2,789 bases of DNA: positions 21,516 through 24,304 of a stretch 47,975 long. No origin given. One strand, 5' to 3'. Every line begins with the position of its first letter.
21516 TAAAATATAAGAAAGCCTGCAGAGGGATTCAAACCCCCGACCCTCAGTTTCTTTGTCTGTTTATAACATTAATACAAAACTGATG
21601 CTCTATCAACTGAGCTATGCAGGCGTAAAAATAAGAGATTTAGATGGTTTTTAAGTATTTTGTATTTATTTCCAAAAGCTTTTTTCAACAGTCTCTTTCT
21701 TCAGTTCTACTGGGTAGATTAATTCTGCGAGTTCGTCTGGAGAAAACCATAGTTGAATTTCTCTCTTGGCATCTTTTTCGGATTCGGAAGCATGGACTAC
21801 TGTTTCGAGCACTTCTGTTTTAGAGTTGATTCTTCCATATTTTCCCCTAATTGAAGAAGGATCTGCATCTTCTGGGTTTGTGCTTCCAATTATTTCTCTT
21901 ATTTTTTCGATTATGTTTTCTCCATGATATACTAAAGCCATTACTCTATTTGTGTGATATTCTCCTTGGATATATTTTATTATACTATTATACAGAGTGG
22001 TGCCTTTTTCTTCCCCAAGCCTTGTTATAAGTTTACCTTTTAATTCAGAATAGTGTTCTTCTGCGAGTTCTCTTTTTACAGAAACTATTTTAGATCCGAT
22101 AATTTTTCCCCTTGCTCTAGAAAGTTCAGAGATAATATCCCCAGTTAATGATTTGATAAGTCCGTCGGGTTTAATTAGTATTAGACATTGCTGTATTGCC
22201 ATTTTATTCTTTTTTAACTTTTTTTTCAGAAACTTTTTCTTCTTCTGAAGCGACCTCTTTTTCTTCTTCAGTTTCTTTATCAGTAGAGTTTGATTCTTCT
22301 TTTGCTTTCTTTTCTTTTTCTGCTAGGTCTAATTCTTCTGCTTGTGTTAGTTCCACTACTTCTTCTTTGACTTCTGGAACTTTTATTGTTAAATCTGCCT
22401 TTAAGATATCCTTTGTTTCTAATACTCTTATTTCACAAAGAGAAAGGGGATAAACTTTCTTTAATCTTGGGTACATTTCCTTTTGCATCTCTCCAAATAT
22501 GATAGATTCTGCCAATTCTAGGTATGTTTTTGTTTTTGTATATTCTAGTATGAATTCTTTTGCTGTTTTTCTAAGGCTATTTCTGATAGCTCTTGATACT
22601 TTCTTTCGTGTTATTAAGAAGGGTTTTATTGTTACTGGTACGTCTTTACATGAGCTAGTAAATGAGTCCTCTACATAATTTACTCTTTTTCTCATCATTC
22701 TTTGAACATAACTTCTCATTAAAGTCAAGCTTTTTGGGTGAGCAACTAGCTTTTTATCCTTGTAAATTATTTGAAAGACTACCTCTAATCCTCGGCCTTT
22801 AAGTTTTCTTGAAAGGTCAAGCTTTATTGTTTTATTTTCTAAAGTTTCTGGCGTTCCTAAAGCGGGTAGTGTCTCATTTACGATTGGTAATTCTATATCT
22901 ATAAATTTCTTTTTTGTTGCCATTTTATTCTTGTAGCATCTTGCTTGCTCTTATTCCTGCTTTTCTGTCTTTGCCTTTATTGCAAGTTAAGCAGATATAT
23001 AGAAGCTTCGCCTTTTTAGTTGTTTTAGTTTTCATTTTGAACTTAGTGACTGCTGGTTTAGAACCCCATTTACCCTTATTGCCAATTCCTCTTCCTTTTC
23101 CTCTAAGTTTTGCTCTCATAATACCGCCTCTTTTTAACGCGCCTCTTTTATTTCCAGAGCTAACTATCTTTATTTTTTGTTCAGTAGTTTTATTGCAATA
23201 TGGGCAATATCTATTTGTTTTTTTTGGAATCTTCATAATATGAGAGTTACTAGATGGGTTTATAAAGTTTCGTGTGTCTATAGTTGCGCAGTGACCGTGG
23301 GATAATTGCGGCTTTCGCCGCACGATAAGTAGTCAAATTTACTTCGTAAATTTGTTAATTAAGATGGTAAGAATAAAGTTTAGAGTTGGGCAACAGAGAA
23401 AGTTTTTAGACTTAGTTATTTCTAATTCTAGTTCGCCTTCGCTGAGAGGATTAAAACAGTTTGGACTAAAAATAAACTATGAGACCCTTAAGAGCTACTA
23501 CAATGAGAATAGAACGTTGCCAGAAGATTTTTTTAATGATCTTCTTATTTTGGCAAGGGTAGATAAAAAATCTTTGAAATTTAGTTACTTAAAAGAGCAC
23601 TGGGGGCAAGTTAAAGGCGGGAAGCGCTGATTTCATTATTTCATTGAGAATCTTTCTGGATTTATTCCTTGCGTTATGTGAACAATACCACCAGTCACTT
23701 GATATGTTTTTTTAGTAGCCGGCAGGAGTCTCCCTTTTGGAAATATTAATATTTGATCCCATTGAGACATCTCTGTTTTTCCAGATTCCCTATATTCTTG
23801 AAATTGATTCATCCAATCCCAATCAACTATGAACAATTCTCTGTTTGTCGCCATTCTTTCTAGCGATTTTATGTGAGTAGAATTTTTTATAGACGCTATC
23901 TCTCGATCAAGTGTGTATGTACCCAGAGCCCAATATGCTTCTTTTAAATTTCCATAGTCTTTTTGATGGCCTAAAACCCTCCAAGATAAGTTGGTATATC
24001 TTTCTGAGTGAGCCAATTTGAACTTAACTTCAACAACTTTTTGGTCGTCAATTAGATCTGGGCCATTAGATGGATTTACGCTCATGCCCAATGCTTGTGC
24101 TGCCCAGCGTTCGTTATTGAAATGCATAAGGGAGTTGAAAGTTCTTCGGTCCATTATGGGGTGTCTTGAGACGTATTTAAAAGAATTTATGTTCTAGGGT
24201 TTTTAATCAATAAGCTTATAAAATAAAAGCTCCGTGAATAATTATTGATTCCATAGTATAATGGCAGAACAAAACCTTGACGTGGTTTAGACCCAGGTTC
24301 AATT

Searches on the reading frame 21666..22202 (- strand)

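Call 7: search_protein_families(library=pfam, max_evalue=0.01, proteins=[window:21666-22202:-])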
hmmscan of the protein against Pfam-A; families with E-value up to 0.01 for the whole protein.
window:21666-22202:- (178 aa): 1 family
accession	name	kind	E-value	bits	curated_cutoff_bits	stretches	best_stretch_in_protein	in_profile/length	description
PF00334.24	NDK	-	3.9e-33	114.6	27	1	4-157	1-134/135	Nucleoside diphosphate kinase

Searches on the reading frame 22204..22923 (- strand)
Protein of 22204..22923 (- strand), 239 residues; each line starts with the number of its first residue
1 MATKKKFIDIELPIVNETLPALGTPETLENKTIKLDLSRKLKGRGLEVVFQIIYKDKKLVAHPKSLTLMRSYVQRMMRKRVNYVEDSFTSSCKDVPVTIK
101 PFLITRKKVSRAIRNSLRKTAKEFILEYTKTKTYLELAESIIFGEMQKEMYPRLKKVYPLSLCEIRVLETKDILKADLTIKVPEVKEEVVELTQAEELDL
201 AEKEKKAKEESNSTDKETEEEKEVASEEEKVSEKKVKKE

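Call 7: search_protein_families(library=pfam, max_evalue=0.01, proteins=[window:22204-22923:-])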
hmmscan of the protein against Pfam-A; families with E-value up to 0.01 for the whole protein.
window:22204-22923:- (239 aa): 1 family
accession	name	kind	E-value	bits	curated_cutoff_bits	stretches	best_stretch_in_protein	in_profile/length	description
PF01015.23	Ribosomal_S3Ae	-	7e-14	52.2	29.3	1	47-166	62-183/191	Ribosomal S3Ae family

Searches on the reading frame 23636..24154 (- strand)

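Call 7: search_protein_families(library=pfam, max_evalue=0.01, proteins=[window:23636-24154:-])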
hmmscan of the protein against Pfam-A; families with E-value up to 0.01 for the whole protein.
window:23636-24154:- (172 aa): 1 family
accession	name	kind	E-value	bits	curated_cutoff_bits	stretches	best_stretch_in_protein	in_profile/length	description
PF08550.15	GATA_AreA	-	0.0019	18.5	20.9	1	47-61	12-26/28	Nitrogen regulatory protein areA, GATA-like domain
